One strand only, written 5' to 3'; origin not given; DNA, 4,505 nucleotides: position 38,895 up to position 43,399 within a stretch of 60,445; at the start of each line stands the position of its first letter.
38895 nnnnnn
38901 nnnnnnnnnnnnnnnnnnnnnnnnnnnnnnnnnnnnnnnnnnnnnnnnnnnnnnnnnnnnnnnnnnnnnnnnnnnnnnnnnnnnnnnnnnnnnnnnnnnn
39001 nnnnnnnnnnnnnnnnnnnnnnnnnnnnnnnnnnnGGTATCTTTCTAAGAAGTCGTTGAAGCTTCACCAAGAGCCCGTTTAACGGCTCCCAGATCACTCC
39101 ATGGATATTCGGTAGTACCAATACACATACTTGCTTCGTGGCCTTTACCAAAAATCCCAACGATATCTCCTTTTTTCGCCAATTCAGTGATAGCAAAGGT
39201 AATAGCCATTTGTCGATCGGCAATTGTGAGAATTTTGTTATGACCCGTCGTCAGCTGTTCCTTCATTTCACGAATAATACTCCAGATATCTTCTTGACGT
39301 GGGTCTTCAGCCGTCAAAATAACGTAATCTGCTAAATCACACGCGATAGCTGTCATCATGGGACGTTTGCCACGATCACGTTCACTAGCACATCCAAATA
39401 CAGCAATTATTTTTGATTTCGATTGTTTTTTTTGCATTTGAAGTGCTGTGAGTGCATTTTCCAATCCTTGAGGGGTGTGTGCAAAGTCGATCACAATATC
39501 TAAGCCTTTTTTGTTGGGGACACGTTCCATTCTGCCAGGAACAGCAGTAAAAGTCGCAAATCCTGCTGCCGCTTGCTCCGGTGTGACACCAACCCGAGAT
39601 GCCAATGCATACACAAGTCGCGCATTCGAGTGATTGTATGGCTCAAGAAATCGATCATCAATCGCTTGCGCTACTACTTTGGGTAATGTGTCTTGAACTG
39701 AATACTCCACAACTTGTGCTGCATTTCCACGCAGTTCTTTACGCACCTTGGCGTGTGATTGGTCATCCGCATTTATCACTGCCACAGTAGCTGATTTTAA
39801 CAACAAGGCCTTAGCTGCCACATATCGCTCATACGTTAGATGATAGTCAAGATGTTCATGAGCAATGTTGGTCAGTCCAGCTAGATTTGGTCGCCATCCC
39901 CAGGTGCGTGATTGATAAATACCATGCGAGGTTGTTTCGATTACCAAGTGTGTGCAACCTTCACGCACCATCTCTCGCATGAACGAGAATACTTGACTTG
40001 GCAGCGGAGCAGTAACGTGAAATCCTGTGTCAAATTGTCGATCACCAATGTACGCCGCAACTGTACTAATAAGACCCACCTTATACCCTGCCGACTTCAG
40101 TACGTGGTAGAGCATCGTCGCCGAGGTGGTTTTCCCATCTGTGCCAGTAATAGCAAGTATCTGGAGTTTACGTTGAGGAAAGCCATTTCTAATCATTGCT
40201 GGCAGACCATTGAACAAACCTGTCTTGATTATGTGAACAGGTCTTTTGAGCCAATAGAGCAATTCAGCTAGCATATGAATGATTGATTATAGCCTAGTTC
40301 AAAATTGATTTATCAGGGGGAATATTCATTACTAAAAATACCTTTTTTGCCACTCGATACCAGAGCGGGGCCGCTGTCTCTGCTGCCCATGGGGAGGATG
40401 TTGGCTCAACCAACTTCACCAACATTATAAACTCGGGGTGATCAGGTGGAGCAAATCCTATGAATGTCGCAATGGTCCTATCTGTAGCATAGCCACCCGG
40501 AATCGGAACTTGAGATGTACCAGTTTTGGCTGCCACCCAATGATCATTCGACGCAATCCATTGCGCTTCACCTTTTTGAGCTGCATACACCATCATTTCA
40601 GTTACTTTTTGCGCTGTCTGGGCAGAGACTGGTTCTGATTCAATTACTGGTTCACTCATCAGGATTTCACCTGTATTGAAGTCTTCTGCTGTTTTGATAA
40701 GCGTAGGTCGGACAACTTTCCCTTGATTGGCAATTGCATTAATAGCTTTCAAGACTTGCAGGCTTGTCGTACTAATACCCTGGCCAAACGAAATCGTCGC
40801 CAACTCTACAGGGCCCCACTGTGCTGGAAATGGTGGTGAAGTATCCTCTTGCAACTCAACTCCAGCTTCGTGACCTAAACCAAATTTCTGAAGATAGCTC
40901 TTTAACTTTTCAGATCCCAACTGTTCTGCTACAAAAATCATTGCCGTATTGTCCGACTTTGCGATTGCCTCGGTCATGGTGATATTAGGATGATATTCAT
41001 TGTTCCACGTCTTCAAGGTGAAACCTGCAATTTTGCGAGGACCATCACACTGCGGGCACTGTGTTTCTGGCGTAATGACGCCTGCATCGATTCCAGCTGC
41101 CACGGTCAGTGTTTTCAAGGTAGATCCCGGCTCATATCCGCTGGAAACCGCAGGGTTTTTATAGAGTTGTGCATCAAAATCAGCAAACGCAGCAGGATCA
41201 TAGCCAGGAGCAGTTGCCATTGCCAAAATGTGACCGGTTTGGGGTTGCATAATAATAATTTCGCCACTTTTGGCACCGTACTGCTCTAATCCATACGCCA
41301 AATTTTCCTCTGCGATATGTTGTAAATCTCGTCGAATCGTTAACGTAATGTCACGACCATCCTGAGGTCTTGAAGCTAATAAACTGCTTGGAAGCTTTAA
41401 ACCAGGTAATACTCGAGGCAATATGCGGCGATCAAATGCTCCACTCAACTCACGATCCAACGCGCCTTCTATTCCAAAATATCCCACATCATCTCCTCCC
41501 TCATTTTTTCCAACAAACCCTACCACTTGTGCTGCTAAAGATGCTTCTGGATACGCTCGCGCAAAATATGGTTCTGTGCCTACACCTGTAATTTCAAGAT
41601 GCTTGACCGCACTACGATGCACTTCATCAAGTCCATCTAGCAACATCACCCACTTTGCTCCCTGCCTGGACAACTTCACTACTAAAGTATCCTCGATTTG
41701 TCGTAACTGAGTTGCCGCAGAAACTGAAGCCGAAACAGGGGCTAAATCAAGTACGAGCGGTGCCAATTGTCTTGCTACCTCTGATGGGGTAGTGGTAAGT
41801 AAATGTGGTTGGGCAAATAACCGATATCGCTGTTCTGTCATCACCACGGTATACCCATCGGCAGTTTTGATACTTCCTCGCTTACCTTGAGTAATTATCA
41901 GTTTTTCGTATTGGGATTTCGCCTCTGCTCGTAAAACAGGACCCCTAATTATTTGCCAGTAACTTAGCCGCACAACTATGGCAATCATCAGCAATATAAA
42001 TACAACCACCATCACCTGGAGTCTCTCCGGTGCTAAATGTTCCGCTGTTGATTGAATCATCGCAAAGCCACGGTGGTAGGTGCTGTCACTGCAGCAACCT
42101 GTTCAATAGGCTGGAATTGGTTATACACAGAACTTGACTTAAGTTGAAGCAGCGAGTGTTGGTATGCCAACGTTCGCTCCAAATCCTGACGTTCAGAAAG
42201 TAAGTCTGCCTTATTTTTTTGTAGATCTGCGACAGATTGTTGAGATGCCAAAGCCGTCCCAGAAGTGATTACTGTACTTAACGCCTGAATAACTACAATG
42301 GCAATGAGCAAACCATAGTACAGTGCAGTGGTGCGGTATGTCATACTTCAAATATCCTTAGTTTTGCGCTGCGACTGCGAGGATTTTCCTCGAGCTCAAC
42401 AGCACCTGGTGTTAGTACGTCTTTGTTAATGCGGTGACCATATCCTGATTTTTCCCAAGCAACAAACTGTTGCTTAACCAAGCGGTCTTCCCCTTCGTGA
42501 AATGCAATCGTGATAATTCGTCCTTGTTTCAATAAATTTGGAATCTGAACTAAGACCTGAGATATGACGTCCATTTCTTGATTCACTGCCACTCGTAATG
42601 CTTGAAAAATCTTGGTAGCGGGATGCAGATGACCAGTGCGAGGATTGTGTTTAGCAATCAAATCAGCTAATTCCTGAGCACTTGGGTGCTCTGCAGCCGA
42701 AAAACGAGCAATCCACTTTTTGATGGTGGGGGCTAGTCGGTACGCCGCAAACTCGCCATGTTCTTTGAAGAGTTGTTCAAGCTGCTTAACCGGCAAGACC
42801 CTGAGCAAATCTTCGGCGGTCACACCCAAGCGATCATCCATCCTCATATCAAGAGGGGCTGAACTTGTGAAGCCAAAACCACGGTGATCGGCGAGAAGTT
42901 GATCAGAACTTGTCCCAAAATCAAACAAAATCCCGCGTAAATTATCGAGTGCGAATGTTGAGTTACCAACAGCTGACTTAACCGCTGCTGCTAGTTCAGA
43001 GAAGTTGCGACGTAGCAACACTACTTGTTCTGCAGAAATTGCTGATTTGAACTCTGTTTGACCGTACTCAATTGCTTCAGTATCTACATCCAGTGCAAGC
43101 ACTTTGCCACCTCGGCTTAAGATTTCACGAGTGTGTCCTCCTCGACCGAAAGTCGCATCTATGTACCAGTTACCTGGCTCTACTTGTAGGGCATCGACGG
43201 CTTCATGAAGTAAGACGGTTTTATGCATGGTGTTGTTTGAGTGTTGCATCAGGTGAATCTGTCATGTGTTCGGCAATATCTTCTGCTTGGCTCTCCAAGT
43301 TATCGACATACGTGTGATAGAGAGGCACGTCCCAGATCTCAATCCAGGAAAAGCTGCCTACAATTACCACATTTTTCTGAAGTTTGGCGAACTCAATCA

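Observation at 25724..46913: A shared minimal T-box architecture: 6-bp stem plus C-N-[codon]-A hexaloop, reprogrammed for Ile and Gly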

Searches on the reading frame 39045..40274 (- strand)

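Call 48: search_protein_families(library=pfam, proteins=[window:39045-40274:-], max_evalue=0.00001)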
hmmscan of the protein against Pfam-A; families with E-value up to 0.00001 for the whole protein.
window:39045-40274:- (409 aa): 2 families
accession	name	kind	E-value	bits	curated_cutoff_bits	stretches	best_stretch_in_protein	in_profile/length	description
PF08245.18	Mur_ligase_M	-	1e-34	120.7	24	1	42-197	1-151/200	Mur ligase middle domain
PF02875.26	Mur_ligase_C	-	7e-31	108.1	28.4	1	247-378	1-127/127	Mur ligase, glutamate ligase domain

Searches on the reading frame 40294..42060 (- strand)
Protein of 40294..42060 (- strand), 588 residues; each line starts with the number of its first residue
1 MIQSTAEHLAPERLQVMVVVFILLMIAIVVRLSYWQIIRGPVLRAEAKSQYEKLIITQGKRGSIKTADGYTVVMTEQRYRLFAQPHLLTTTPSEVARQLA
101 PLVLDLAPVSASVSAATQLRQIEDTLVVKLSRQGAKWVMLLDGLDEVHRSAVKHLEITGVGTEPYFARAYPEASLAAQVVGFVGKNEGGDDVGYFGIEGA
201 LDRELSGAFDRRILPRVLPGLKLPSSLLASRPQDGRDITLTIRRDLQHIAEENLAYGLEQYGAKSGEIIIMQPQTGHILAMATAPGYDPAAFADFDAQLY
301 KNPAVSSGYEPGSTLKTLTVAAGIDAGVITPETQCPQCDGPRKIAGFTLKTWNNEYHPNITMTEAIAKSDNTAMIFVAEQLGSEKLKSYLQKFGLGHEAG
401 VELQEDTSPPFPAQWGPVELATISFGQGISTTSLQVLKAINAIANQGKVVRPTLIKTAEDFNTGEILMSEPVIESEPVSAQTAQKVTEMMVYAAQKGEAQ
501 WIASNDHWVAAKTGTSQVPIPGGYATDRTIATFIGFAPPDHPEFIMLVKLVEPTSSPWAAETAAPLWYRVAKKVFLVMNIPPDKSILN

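Call 47: search_protein_families(library=pfam, proteins=[window:40294-42060:-], max_evalue=0.00001)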
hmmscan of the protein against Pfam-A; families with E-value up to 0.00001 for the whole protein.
window:40294-42060:- (588 aa): 2 families
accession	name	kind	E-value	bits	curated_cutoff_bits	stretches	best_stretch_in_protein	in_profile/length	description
PF00905.27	Transpeptidase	-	1.4e-64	218.6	22.1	1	268-566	3-293/299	Penicillin binding protein transpeptidase domain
PF03717.20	PBP_dimer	-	8.1e-11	43.1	24.4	1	58-208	3-161/180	Penicillin-binding Protein dimerisation domain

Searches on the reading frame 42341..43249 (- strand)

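Call 48: search_protein_families(library=pfam, proteins=[window:42341-43249:-], max_evalue=0.00001)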
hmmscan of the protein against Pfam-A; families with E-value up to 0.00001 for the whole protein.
window:42341-43249:- (302 aa): 1 family
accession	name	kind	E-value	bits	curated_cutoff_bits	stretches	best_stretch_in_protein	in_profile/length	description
PF01795.25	Methyltransf_5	-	2.1e-69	234.8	27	1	7-301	2-307/309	MraW methylase family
